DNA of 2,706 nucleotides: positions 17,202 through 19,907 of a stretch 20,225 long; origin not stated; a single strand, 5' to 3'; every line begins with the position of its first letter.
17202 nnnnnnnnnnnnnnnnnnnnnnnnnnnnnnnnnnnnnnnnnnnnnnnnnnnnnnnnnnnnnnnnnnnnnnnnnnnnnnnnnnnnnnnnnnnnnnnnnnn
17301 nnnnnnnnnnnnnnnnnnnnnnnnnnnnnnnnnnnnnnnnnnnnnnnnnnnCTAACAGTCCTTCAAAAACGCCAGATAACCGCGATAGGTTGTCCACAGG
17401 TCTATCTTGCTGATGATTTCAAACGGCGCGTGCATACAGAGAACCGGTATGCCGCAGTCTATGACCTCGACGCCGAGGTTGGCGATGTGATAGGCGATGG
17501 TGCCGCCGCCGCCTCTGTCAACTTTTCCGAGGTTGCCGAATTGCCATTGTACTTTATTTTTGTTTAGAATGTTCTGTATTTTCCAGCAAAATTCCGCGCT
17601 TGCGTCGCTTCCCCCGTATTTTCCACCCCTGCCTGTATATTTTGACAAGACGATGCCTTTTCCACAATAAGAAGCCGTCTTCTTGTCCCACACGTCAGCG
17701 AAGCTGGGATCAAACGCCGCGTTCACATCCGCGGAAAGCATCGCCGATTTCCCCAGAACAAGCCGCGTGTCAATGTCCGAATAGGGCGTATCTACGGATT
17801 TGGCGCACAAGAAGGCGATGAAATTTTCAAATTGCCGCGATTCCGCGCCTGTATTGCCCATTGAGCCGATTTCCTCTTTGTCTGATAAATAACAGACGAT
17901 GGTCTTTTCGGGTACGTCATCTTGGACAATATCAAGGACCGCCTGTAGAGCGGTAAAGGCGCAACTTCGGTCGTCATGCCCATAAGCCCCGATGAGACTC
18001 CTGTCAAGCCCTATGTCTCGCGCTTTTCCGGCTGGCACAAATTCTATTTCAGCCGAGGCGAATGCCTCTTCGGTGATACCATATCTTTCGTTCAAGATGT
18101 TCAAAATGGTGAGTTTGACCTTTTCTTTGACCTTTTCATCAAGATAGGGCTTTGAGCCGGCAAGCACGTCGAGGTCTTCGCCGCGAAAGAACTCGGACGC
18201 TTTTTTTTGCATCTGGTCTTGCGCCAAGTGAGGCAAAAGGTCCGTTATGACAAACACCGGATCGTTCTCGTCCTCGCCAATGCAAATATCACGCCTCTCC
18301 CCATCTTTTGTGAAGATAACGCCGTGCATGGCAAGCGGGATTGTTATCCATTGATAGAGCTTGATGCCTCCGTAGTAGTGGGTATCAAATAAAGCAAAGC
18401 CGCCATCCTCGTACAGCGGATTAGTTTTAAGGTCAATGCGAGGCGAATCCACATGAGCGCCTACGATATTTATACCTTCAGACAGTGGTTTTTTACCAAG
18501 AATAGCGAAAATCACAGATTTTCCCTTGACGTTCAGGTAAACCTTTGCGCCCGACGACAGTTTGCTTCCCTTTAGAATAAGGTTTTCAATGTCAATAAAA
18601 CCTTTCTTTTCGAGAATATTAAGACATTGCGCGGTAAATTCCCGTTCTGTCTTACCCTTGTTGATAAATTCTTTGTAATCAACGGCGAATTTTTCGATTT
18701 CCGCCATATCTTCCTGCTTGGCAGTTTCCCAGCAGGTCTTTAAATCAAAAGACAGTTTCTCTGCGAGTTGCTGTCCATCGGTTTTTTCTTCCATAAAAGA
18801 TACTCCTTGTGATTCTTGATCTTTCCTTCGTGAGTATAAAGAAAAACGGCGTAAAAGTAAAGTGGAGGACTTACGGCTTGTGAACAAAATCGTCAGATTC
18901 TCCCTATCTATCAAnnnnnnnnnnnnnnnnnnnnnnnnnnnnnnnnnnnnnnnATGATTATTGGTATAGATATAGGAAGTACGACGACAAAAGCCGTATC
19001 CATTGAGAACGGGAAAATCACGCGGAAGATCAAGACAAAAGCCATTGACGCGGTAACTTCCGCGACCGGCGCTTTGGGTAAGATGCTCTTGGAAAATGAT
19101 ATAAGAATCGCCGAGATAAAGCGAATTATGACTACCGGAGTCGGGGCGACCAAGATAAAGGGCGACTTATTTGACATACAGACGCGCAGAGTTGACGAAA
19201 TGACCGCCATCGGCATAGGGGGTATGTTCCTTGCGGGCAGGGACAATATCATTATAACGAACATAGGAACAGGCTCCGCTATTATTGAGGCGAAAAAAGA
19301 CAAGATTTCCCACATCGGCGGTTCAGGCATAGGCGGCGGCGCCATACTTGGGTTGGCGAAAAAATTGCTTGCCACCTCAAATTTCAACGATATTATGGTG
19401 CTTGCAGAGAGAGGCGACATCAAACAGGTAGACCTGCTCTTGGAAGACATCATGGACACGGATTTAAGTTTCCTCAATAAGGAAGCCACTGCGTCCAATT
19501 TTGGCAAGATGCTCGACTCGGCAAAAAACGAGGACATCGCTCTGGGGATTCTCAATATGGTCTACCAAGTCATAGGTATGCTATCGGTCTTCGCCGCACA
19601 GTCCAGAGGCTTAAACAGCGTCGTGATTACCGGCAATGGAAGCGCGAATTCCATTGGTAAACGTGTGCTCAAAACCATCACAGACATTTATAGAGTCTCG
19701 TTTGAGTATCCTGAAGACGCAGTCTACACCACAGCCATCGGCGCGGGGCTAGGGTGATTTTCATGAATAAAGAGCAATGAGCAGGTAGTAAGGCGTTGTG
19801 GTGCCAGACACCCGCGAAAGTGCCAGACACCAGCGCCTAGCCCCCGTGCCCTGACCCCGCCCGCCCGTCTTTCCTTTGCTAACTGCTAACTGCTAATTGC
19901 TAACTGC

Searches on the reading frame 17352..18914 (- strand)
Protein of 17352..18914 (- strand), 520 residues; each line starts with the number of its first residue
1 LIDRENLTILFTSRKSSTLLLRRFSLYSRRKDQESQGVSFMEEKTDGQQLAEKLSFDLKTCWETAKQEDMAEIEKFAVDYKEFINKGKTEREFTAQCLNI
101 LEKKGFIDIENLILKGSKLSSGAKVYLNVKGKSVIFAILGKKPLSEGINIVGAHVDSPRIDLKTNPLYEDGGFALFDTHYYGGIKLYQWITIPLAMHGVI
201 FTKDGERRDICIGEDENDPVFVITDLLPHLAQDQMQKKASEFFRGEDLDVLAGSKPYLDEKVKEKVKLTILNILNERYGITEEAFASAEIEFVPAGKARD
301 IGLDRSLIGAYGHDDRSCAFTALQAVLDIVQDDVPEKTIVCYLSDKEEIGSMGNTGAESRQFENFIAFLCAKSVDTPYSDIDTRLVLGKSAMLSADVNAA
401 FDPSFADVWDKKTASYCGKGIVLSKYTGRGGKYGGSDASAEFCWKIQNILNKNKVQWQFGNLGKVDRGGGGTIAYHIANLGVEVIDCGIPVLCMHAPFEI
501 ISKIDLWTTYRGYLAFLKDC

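Call 9: search_protein_families(library=pfam, proteins=[window:17352-18914:-])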
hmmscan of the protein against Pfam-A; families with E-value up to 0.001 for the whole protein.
window:17352-18914:- (520 aa): 2 families
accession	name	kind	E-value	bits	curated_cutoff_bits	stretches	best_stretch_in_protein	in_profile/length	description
PF02127.20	Peptidase_M18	-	2e-85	287.6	24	1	83-516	1-431/432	Aminopeptidase I zinc metalloprotease (M18)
PF05343.19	Peptidase_M42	-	2.7e-08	33.7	23.2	0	308-394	128-213/292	M42 glutamyl aminopeptidase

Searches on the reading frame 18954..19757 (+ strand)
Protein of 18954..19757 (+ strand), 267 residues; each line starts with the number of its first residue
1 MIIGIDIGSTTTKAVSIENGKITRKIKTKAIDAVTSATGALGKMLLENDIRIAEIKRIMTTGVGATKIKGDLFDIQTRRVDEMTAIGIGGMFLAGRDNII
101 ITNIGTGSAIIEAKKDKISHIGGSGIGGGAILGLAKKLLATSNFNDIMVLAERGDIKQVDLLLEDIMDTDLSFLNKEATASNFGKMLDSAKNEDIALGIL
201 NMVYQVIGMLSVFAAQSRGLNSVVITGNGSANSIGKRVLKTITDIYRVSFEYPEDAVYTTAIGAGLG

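Call 9: search_protein_families(library=pfam, proteins=[window:18954-19757:+])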
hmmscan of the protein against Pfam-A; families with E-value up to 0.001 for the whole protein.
window:18954-19757:+ (267 aa): 2 families
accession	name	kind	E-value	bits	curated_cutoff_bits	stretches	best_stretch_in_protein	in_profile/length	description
PF03630.20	Fumble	-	3.9e-26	92.5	28.5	1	100-228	150-291/334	Fumble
PF01869.26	BcrAD_BadFG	-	3.4e-05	24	31.5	1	3-126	1-136/271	BadF/BadG/BcrA/BcrD ATPase family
